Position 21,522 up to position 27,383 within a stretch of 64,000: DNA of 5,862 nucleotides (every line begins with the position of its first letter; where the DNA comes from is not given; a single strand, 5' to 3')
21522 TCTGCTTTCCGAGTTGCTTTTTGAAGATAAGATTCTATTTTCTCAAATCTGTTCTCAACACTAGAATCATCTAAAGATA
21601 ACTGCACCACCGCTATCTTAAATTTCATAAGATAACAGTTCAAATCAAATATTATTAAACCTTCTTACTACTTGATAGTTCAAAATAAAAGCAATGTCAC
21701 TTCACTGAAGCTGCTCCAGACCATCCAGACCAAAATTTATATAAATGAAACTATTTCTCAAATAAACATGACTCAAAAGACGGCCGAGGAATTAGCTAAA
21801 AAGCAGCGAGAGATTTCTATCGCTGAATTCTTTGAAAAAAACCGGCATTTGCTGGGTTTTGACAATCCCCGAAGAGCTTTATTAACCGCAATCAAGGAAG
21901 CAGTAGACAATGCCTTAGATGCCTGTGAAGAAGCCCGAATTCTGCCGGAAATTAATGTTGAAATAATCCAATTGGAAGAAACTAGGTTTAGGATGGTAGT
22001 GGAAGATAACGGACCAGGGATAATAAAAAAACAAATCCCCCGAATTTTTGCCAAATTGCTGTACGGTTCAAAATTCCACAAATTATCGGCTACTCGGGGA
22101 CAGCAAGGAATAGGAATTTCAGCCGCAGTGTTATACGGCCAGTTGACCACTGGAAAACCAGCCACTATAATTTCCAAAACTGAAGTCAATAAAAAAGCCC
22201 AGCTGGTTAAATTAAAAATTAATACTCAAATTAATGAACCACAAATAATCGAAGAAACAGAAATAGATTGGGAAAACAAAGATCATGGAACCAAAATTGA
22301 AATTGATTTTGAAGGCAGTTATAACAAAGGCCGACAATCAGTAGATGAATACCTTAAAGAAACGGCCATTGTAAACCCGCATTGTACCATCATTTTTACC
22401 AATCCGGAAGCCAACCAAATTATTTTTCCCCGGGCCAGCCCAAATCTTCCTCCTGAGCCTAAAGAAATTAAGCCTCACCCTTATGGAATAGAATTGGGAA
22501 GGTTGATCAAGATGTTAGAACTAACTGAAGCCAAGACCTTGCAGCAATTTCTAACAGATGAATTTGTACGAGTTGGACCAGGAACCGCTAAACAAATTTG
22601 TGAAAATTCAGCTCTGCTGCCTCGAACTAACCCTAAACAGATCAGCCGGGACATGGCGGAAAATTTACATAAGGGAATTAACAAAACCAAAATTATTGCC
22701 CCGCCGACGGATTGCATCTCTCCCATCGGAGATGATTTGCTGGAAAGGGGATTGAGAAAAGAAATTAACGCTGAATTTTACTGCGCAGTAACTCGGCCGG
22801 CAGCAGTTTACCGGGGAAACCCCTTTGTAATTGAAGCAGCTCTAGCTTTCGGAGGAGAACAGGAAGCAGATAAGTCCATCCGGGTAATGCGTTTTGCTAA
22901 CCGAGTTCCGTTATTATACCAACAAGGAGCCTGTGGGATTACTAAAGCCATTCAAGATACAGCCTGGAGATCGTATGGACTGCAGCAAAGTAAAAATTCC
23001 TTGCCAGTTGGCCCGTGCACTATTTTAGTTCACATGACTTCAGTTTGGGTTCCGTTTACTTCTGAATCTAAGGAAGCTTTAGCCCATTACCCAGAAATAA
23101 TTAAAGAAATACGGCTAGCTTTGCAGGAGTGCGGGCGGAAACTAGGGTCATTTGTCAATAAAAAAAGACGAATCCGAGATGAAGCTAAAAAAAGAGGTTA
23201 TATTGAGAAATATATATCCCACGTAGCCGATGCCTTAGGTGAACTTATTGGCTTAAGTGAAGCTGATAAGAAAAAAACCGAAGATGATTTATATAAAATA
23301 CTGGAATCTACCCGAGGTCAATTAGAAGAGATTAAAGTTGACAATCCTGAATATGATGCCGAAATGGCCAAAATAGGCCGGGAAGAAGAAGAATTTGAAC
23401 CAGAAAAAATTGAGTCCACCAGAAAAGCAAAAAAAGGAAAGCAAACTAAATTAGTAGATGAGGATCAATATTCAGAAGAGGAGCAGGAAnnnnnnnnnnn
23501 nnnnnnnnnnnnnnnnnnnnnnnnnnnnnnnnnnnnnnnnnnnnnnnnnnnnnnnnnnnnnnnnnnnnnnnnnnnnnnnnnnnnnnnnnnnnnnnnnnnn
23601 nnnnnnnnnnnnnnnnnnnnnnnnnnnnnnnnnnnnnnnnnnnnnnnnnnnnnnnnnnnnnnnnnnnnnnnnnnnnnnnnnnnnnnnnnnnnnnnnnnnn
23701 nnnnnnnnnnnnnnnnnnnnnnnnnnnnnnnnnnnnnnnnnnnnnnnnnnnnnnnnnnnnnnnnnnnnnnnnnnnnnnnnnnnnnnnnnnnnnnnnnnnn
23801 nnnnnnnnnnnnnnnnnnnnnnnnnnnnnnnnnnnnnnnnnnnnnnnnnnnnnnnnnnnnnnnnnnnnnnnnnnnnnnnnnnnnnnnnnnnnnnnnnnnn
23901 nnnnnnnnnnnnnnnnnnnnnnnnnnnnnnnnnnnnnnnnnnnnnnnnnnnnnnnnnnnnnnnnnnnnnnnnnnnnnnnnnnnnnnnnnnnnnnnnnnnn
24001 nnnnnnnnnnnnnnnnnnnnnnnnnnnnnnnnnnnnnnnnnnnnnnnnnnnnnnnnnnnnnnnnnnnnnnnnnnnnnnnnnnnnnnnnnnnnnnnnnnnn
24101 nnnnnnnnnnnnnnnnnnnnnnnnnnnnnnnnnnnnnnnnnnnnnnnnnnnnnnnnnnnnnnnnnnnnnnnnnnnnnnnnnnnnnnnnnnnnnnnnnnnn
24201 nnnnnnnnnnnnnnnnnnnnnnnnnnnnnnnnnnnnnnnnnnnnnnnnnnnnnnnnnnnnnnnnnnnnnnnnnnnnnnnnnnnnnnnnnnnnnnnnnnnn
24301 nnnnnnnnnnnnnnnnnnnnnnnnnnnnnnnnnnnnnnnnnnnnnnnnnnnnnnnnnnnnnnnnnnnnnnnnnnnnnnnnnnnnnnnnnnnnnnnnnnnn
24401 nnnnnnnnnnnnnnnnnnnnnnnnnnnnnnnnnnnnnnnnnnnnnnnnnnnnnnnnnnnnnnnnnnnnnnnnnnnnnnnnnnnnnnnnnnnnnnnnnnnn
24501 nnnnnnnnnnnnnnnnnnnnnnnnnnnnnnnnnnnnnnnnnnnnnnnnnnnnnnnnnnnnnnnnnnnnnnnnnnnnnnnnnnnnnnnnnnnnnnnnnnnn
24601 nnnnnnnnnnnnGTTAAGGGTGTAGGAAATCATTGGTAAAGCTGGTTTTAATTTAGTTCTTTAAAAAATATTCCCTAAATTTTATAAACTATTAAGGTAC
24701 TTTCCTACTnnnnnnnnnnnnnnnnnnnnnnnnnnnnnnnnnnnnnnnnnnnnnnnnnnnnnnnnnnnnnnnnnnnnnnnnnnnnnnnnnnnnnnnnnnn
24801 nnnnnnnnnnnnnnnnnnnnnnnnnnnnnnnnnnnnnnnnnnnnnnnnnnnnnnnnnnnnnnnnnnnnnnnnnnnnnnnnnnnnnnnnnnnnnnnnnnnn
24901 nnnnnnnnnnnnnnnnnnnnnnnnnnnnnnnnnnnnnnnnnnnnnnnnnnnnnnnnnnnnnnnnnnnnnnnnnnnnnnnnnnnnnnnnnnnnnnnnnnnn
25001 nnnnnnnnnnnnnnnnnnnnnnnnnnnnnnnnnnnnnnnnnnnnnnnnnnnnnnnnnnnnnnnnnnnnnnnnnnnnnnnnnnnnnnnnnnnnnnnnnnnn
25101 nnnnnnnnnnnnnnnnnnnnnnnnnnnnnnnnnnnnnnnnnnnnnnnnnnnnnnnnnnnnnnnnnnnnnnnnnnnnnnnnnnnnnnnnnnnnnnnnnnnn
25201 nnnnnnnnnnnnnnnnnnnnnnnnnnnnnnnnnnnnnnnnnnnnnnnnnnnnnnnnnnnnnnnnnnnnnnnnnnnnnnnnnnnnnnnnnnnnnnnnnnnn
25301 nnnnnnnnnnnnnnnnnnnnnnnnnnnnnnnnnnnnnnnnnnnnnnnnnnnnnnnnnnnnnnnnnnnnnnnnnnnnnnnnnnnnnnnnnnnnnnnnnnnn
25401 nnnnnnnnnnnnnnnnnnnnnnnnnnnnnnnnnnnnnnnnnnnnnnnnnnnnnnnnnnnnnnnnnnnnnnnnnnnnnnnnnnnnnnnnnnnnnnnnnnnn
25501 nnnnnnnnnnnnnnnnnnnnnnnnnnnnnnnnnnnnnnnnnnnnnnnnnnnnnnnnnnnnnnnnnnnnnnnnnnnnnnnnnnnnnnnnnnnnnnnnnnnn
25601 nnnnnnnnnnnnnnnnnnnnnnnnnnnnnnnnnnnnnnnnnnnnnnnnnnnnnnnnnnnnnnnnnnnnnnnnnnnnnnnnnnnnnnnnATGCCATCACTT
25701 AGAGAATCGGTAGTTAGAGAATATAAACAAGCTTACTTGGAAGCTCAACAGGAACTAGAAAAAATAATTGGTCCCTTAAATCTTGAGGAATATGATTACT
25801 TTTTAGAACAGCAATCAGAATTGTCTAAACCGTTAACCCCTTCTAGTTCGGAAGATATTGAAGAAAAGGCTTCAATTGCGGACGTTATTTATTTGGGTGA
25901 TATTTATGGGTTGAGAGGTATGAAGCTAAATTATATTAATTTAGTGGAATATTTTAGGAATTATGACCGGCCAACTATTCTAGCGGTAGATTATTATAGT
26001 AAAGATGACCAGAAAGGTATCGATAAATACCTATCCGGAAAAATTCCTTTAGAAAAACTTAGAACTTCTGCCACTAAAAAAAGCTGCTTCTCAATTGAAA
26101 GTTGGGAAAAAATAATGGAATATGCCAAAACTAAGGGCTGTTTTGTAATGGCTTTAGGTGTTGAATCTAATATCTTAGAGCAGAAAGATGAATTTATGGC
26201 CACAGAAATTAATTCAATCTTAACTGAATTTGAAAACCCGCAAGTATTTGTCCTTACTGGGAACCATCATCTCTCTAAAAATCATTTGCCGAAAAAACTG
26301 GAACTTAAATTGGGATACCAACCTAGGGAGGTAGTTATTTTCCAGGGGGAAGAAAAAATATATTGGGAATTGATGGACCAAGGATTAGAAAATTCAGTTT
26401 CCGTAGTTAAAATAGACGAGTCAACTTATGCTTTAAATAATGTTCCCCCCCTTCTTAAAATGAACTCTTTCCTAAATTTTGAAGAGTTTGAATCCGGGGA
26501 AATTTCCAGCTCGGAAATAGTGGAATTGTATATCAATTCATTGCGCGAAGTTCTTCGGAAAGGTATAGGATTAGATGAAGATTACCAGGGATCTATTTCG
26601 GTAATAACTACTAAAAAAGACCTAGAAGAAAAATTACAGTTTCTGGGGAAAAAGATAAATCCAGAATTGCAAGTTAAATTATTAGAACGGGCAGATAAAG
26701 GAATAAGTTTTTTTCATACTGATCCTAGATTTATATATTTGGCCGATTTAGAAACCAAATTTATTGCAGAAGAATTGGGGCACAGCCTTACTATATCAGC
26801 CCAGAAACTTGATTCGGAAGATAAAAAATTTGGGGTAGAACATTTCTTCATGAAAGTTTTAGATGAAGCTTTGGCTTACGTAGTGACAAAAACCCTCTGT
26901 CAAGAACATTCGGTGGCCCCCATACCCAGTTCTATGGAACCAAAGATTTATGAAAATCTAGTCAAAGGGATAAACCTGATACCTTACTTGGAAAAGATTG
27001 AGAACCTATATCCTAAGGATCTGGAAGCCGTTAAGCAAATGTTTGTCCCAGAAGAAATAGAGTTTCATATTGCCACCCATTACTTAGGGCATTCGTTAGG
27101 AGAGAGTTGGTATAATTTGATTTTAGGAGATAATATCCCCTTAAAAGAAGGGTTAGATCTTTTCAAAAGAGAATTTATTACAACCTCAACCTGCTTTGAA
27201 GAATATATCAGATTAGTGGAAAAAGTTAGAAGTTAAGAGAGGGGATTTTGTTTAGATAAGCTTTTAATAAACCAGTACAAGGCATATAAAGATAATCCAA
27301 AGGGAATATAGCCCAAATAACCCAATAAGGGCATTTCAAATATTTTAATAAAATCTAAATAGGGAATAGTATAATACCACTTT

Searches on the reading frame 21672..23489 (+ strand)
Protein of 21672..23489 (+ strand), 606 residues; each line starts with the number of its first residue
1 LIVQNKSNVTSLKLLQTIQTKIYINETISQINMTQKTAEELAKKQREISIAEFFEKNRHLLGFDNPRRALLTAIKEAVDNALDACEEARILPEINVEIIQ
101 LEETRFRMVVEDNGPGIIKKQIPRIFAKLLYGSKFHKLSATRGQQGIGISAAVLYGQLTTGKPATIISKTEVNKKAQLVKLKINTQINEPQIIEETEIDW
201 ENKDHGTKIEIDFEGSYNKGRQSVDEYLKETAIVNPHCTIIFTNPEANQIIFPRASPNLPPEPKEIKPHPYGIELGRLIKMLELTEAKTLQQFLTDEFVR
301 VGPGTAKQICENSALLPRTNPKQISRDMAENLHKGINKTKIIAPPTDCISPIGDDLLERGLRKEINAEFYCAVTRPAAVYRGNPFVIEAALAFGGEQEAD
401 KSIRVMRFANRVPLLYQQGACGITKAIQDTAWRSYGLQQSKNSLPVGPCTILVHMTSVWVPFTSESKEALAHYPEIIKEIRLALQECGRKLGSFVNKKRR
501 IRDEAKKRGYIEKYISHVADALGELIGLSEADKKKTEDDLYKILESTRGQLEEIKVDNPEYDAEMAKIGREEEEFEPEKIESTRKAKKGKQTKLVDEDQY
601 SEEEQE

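Call 62: search_protein_families(library=pfam, proteins=[window:21672-23489:+], max_evalue=0.00001)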
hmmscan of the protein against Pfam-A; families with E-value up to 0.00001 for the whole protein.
window:21672-23489:+ (606 aa): 3 families
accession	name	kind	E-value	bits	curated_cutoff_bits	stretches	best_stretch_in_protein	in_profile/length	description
PF09239.17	Topo-VIb_trans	-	1e-60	204.5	24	1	344-507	1-159/159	Topoisomerase VI B subunit, transducer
PF13589.12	HATPase_c_3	-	1.8e-10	41.4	25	1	72-207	5-137/137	Histidine kinase-, DNA gyrase B-, and HSP90-like ATPase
PF02518.31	HATPase_c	-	2.8e-09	37.8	26.4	1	68-155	4-81/111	Histidine kinase-, DNA gyrase B-, and HSP90-like ATPase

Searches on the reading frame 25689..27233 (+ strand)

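Call 62: search_protein_families(library=pfam, proteins=[window:25689-27233:+], max_evalue=0.00001)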
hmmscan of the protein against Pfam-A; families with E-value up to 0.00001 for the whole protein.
window:25689-27233:+ (515 aa): 1 family
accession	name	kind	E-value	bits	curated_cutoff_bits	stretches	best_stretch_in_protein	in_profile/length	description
PF04187.18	Cofac_haem_bdg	-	2.8e-10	41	27.7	1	60-163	4-110/213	Haem-binding uptake, Tiki superfamily, ChaN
